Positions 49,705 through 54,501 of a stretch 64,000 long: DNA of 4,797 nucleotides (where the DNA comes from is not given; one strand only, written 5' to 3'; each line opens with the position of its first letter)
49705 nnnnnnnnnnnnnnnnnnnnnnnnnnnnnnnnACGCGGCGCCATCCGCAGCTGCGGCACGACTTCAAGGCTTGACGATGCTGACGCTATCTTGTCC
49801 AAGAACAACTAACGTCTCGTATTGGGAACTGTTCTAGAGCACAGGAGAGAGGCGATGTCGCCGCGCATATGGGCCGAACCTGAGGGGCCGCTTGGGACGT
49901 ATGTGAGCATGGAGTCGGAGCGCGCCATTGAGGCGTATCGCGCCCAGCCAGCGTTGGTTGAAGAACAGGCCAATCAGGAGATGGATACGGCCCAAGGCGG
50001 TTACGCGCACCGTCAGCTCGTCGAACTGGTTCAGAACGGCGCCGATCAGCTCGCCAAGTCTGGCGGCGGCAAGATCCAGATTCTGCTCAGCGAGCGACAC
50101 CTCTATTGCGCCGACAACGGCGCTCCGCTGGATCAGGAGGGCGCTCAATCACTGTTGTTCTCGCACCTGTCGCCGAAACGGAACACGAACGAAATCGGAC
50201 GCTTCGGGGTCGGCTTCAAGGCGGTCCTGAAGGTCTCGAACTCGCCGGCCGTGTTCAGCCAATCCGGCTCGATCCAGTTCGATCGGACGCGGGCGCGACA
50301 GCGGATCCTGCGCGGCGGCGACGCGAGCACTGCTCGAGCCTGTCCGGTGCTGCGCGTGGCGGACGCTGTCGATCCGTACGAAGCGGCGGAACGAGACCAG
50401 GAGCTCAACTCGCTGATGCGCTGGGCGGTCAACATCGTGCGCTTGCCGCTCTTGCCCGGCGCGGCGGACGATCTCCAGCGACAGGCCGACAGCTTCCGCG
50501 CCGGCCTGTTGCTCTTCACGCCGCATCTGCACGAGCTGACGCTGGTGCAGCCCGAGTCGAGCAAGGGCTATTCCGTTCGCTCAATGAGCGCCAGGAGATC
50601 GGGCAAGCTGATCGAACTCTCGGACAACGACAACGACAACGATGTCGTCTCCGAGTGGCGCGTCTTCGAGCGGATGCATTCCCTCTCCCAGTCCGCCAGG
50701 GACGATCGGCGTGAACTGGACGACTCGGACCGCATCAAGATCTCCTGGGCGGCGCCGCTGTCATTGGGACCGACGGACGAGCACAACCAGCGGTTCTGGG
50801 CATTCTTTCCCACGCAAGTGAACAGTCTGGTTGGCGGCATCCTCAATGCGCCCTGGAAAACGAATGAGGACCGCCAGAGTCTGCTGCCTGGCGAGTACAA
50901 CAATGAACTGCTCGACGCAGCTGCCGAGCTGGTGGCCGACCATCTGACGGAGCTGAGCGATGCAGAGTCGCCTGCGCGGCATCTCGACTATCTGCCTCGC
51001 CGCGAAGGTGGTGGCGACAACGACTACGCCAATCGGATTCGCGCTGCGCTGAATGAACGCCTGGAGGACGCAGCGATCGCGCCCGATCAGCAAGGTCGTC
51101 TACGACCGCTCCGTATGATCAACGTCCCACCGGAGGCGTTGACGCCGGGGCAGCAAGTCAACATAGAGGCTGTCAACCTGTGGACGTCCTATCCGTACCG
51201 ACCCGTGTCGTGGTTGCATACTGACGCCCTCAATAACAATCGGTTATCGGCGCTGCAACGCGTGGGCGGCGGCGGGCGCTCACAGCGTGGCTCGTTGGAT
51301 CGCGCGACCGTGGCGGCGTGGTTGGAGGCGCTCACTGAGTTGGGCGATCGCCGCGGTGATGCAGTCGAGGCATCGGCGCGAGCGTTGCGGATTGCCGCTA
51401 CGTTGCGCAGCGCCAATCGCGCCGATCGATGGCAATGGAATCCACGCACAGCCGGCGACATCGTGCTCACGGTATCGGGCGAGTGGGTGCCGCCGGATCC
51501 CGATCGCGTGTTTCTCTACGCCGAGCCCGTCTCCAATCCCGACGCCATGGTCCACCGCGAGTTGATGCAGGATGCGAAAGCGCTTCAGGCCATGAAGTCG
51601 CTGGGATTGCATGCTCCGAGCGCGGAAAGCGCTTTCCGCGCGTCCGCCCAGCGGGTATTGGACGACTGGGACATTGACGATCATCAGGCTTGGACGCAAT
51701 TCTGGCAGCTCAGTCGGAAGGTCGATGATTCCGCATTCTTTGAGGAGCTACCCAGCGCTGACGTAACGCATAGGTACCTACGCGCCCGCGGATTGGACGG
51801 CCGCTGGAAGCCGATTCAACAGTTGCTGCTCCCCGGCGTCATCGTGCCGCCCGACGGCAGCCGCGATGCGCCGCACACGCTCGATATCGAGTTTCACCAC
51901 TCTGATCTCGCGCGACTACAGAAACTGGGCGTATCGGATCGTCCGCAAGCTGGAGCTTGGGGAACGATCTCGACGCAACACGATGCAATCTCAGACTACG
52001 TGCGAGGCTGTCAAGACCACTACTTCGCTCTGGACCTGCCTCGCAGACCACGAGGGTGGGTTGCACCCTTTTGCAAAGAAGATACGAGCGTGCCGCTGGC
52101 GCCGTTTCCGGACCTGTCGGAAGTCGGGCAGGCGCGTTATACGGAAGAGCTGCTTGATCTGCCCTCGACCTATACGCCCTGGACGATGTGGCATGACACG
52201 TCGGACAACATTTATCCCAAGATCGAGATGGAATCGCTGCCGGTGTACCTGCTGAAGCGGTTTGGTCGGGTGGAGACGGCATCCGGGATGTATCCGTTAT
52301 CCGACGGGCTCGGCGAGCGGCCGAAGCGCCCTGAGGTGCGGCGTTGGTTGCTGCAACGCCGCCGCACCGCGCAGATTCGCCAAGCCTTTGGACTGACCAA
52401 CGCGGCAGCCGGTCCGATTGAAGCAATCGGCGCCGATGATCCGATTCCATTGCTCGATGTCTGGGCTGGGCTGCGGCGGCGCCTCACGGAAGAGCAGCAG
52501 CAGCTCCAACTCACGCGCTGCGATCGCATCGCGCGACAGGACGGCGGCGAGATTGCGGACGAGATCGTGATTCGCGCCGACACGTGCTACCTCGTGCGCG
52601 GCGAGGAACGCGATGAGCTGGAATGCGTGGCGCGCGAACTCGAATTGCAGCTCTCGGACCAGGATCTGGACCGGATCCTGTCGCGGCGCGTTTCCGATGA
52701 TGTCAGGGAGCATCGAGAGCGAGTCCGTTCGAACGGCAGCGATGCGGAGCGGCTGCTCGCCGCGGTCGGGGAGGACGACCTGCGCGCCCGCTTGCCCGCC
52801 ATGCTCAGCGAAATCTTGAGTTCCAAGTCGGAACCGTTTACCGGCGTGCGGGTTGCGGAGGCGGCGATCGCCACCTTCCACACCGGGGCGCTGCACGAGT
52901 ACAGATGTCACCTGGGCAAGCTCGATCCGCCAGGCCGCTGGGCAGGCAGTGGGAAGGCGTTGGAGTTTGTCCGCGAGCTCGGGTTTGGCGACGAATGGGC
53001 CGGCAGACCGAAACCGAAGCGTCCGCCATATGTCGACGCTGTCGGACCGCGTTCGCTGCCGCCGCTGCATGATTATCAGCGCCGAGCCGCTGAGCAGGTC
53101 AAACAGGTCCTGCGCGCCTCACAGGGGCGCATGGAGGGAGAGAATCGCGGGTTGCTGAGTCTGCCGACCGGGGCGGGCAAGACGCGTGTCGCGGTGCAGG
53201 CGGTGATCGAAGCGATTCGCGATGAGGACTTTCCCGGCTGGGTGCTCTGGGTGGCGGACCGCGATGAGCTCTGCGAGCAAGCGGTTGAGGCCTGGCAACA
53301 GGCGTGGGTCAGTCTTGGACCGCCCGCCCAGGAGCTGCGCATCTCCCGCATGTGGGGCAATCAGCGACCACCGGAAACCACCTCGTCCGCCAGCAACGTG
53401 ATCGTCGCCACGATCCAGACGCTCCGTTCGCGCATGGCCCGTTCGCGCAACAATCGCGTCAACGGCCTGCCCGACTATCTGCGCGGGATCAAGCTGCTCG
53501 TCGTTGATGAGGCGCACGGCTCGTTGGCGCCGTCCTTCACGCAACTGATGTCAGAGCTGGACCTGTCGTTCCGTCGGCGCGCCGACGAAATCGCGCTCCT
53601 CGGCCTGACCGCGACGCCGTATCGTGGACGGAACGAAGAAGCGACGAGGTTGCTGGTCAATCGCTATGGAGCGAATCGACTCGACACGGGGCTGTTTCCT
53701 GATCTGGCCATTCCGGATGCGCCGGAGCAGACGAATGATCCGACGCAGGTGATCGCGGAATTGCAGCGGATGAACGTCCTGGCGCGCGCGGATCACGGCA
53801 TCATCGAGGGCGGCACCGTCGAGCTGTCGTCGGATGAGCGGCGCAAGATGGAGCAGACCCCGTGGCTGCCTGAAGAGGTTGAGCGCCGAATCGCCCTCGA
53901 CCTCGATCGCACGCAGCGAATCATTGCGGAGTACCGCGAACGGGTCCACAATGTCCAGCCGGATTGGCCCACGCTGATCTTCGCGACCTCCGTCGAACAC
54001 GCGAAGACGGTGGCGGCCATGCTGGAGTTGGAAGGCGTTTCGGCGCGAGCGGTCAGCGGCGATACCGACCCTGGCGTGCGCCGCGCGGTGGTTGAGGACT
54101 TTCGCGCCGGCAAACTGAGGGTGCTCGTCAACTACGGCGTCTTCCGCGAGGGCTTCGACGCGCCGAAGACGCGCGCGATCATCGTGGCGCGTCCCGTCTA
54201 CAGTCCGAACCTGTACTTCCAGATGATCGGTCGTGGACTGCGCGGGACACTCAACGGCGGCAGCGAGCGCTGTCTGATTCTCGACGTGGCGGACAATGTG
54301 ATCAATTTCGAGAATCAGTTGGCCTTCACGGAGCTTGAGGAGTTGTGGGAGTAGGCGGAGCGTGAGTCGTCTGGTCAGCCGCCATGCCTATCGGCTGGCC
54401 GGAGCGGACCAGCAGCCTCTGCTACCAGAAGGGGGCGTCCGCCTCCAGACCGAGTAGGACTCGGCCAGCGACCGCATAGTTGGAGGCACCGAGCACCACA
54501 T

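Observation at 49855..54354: Stand-alone about 1500-aa GHKL-ATPase / SF2-helicase fusion protein: candidate undescribed single-gene defence or genome-maintenance factor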

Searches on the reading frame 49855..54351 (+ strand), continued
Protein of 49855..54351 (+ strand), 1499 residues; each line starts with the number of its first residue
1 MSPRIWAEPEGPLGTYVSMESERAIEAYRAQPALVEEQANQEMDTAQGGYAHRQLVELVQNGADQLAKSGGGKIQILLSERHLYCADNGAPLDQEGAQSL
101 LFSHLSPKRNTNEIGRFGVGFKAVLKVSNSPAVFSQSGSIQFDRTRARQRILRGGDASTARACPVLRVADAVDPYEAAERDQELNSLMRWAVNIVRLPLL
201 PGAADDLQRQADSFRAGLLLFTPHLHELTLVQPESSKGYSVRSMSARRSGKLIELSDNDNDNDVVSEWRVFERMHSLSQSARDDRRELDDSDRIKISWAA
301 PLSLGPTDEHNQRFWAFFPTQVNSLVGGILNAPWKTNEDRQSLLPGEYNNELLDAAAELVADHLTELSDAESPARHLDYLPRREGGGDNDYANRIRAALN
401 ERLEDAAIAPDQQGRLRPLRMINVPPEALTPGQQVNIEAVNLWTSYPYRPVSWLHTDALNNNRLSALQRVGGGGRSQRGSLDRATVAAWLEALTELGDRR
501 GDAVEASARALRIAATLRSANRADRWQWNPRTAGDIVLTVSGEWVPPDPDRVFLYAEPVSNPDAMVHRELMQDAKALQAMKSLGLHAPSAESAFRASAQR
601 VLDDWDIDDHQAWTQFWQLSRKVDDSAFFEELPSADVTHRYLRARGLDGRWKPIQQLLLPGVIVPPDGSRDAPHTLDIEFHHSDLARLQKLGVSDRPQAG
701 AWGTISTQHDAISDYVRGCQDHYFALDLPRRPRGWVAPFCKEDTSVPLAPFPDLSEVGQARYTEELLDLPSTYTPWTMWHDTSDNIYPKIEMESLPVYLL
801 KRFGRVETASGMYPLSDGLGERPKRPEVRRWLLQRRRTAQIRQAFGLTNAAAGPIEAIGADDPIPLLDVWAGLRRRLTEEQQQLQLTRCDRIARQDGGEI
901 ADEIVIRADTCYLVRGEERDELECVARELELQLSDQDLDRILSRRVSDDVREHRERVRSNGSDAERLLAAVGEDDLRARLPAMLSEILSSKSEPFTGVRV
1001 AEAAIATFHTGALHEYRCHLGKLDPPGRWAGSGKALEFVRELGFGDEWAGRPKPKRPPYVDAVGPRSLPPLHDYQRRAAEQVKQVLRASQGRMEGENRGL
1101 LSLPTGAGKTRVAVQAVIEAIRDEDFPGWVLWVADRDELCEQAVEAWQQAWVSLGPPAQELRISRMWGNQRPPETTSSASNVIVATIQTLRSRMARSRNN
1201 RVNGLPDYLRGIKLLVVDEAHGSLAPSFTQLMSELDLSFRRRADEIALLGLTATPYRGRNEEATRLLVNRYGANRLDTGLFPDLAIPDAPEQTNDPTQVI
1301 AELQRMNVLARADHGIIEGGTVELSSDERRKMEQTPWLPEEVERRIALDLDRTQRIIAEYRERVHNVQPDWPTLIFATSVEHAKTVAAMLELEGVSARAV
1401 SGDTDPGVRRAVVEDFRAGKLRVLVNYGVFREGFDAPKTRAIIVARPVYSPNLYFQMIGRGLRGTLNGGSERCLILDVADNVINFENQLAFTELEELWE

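Call 97: find_encoding_contigs(protein=P0053, flank=6000, max_places=2)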
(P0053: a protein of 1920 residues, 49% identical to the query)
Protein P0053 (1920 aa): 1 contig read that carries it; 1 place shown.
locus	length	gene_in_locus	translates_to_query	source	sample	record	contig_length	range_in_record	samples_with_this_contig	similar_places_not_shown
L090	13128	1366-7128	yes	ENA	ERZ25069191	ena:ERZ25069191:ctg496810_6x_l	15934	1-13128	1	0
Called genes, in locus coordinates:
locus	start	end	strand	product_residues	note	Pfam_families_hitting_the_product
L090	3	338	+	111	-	?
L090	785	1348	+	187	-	-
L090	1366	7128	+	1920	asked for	PF06114:Peptidase_M78 (weak), PF25794:SACS (faint), PF00270:DEAD, PF04851:ResIII, PF18766:SWI2_SNF2, PF00271:Helicase_C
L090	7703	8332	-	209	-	PF00072:Response_reg, PF00196:GerE (weak)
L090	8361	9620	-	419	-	PF07730:HisKA_3 (weak), PF02518:HATPase_c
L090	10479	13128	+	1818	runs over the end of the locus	?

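Call 112: search_protein_families(library=pfam, proteins=[L073:5634-8213:-, L073:8220-9857:-, L071:4952-7948:+, L049:7126-9576:+, L063:7555-9567:+, L074:14506-15528:-, L074:15859-18228:-, L050:9301-9732:+, L013:8233-9522:-, L013:14520-15347:-], max_evalue=0.0001)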
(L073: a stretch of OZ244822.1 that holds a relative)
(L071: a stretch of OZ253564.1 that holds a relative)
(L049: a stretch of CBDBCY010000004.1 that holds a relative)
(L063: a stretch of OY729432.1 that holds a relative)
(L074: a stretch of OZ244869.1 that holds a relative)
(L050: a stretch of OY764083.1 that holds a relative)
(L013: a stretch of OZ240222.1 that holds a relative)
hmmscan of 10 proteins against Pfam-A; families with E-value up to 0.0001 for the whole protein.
L073:5634-8213:- (859 aa): 2 families
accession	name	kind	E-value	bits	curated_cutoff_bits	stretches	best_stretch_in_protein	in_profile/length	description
PF04851.21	ResIII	-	5e-13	49.7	22.5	1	2-277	3-163/164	Type III restriction enzyme, res subunit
PF00270.35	DEAD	-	1.7e-08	34.9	26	0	85-135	18-71/167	DEAD/DEAH box helicase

L073:8220-9857:- (545 aa): 2 families
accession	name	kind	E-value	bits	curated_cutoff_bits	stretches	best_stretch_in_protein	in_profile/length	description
PF01555.25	N6_N4_Mtase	-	8e-35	121.2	26.7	1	61-379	1-214/221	DNA methylase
PF03602.21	Cons_hypoth95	-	7.5e-05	22.9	24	0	56-102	109-152/182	Conserved hypothetical protein 95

L071:4952-7948:+ (999 aa): 2 families
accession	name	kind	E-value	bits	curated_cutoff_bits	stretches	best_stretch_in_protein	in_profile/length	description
PF03235.19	GmrSD_N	-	1.6e-25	90.8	33.2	1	193-401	3-199/199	GmrSD restriction endonuclease, N-terminal domain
PF07510.16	GmrSD_C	-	8.5e-21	74.7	23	1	600-733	2-137/138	GmrSD restriction endonucleases, C-terminal domain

L049:7126-9576:+ (817 aa): 2 families
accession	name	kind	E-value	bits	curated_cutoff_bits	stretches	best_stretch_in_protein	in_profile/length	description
PF03235.19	GmrSD_N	-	6.9e-25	88.8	33.2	1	10-218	3-199/199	GmrSD restriction endonuclease, N-terminal domain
PF07510.16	GmrSD_C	-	2.3e-20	73.3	23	1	418-551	2-137/138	GmrSD restriction endonucleases, C-terminal domain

L063:7555-9567:+ (671 aa): 7 families
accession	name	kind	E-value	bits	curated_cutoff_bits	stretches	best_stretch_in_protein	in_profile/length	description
PF00890.30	FAD_binding_2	-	2.1e-49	169.3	20.4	1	124-499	1-413/414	FAD binding domain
PF02910.25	Succ_DH_flav_C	-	5.4e-21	75.3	20.8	1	554-655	2-109/130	Fumarate reductase flavoprotein C-term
PF01266.30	DAO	-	2.9e-11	43.9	27.9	1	124-197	1-58/353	FAD dependent oxidoreductase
PF12831.13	FAD_oxidored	-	9.7e-07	28.8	27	1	124-310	1-143/416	FAD dependent oxidoreductase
PF07992.20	Pyr_redox_2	-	1.6e-06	28.2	26.1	1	124-313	2-109/291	Pyridine nucleotide-disulphide oxidoreductase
PF03486.20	HI0933_like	-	8.1e-06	25.9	50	0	124-155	2-33/244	HI0933-like protein Rossmann domain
PF01134.28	GIDA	-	3.4e-05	23.5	22.1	0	124-172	1-48/391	Glucose inhibited division protein A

L074:14506-15528:- (340 aa): 1 family
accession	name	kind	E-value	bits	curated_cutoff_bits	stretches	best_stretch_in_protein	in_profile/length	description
PF00296.26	Bac_luciferase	-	1.1e-55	189.7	27.9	1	6-304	1-310/314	Luciferase-like monooxygenase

L074:15859-18228:- (789 aa): 3 families
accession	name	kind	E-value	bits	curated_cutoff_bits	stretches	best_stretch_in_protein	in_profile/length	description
PF02738.23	MoCoBD_1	-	9.6e-73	244.7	27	1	195-436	2-244/244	Molybdopterin cofactor-binding domain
PF20256.3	MoCoBD_2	-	1.9e-61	208.5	27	1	479-725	28-283/283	Molybdopterin cofactor-binding domain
PF01315.27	Ald_Xan_dh_C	-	3.2e-22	79.4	31.3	1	55-161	1-109/110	Aldehyde oxidase and xanthine dehydrogenase, a/b hammerhead domain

L050:9301-9732:+ (144 aa): 1 family
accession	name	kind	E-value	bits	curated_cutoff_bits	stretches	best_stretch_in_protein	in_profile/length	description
PF02021.23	UPF0102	-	1.9e-22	79.9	23.6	1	39-129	1-80/80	Uncharacterised protein family UPF0102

L013:8233-9522:- (429 aa): 4 families
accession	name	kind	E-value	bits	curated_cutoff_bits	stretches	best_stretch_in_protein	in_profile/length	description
PF07676.18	PD40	-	2.3e-16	59.7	20.9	0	70-100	12-38/38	WD40-like Beta Propeller Repeat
PF10647.15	Gmad1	-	2.1e-06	28.2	20.5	0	212-353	23-159/251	Lipoprotein LpqB beta-propeller domain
PF00930.27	DPPIV_N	-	9.6e-06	25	22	0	290-321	29-62/354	Dipeptidyl peptidase IV (DPP IV) N-terminal region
PF00400.38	WD40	-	6.1e-05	23.8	27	0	74-96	19-37/39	WD domain, G-beta repeat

L013:14520-15347:- (275 aa): 1 family
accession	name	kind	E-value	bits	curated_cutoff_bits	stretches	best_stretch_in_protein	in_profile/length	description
PF13482.12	RNase_H_2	-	1.4e-35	123.1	22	1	85-235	1-164/165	RNase_H superfamily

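Call 113: list_cluster_members(proteins=[P0002, P0006, P0010, P0030, P0033, P0078, P0085, P0112])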
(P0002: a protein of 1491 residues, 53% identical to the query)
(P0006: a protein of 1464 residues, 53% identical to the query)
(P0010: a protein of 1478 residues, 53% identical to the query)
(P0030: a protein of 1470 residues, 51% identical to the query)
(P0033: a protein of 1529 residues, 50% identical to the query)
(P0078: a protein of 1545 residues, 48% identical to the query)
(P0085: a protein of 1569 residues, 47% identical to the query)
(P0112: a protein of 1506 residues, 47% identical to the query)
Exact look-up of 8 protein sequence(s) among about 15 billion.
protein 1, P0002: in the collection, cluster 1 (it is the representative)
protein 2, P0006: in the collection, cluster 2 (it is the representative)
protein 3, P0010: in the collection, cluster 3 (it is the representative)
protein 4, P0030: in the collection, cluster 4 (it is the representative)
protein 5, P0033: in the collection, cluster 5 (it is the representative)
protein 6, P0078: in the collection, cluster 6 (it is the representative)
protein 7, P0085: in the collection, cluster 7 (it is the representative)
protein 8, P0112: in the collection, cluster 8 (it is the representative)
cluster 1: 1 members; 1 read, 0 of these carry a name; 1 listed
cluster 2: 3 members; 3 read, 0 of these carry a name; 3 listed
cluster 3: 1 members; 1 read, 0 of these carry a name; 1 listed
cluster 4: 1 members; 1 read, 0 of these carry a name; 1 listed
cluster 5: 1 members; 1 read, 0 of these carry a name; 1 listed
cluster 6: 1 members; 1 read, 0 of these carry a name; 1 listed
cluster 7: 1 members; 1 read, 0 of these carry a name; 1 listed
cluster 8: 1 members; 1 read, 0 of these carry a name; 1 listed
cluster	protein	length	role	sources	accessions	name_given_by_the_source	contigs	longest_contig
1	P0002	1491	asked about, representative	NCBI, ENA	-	-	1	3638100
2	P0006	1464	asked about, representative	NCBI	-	-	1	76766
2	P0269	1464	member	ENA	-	-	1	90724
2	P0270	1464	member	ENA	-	-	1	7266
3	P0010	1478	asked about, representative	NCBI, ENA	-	-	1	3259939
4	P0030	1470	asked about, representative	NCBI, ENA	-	-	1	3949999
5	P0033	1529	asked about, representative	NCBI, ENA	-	-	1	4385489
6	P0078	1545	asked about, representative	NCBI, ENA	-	-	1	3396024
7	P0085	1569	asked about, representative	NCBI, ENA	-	-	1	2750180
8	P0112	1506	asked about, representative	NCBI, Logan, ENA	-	-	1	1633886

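Call 117: search_protein_families(library=padloc, alignment_id=A3, max_evalue=1e-10)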
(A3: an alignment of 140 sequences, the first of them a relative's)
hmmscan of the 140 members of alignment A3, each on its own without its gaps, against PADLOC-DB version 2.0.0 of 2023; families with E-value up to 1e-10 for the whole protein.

A. member 1, L002:7687-8655:- (322 aa): 0 families

B. families by the number of members that match (of 140 scanned): 143 families (the first 25 are shown)
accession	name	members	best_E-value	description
PDLC04135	mad3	2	1.3e-27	mads_3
PDLC02980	AriA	2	3.5e-17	-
PDLC03644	MTase_III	1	1.2e-166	Type III methyltransferase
PDLC03640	MTase_III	1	9.2e-149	Type III methyltransferase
PDLC04790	PDC-S01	1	2.6e-118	-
PDLC03634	MTase_III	1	1.3e-105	Type III methyltransferase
PDLC03637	MTase_III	1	1.3e-96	Type III methyltransferase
PDLC03021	MTase_I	1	7.5e-93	Type I methyltransferase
PDLC03636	MTase_III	1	1.1e-91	Type III methyltransferase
PDLC03378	MTase_II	1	1.1e-84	Type II methyltransferase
PDLC03641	MTase_III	1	2.4e-83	Type III methyltransferase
PDLC03527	REase_II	1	1.6e-78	Type II restriction enzyme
PDLC03234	MTase_II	1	3.1e-68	Type II methyltransferase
PDLC03642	MTase_III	1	6.5e-63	Type III methyltransferase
PDLC00027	DruM2|DruM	1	7.3e-61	DNA cytosine methylase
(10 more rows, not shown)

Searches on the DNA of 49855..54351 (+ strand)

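Call 105: search_rna_families(sources=[L004, L005, L007], threshold=gathering)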
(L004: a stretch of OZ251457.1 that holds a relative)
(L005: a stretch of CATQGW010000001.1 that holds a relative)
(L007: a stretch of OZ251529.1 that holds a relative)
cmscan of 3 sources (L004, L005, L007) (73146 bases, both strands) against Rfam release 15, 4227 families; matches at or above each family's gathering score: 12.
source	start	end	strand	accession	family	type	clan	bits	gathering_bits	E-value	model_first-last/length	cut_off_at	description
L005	6377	7871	+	RF00177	SSU_rRNA_bacteria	Gene; rRNA;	CL00111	1544.5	50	0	1-1533/1533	no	Bacterial small subunit ribosomal RNA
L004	6486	7982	+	RF00177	SSU_rRNA_bacteria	Gene; rRNA;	CL00111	1539.3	50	0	1-1533/1533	no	Bacterial small subunit ribosomal RNA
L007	6495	7993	+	RF00177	SSU_rRNA_bacteria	Gene; rRNA;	CL00111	1527.2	50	0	1-1533/1533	no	Bacterial small subunit ribosomal RNA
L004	14641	14758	+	RF00001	5S_rRNA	Gene; rRNA;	CL00113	94.9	38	3e-19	1-120/120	no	5S ribosomal RNA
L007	14571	14688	+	RF00001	5S_rRNA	Gene; rRNA;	CL00113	94.9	38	3e-19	1-120/120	no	5S ribosomal RNA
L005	14562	14679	+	RF00001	5S_rRNA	Gene; rRNA;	CL00113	90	38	5.8e-18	1-120/120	no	5S ribosomal RNA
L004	8163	8236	+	RF00005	tRNA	Gene; tRNA;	CL00001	70.5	29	2.5e-13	1-71/71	no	tRNA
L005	8055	8128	+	RF00005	tRNA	Gene; tRNA;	CL00001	70.5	29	2.5e-13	1-71/71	no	tRNA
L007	8163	8236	+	RF00005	tRNA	Gene; tRNA;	CL00001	70.5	29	2.5e-13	1-71/71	no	tRNA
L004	14485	14557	+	RF00005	tRNA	Gene; tRNA;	CL00001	70.1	29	3.3e-13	1-71/71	no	tRNA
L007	14410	14482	+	RF00005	tRNA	Gene; tRNA;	CL00001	70.1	29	3.3e-13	1-71/71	no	tRNA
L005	14440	14512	+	RF00005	tRNA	Gene; tRNA;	CL00001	66.9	29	2.5e-12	1-71/71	no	tRNA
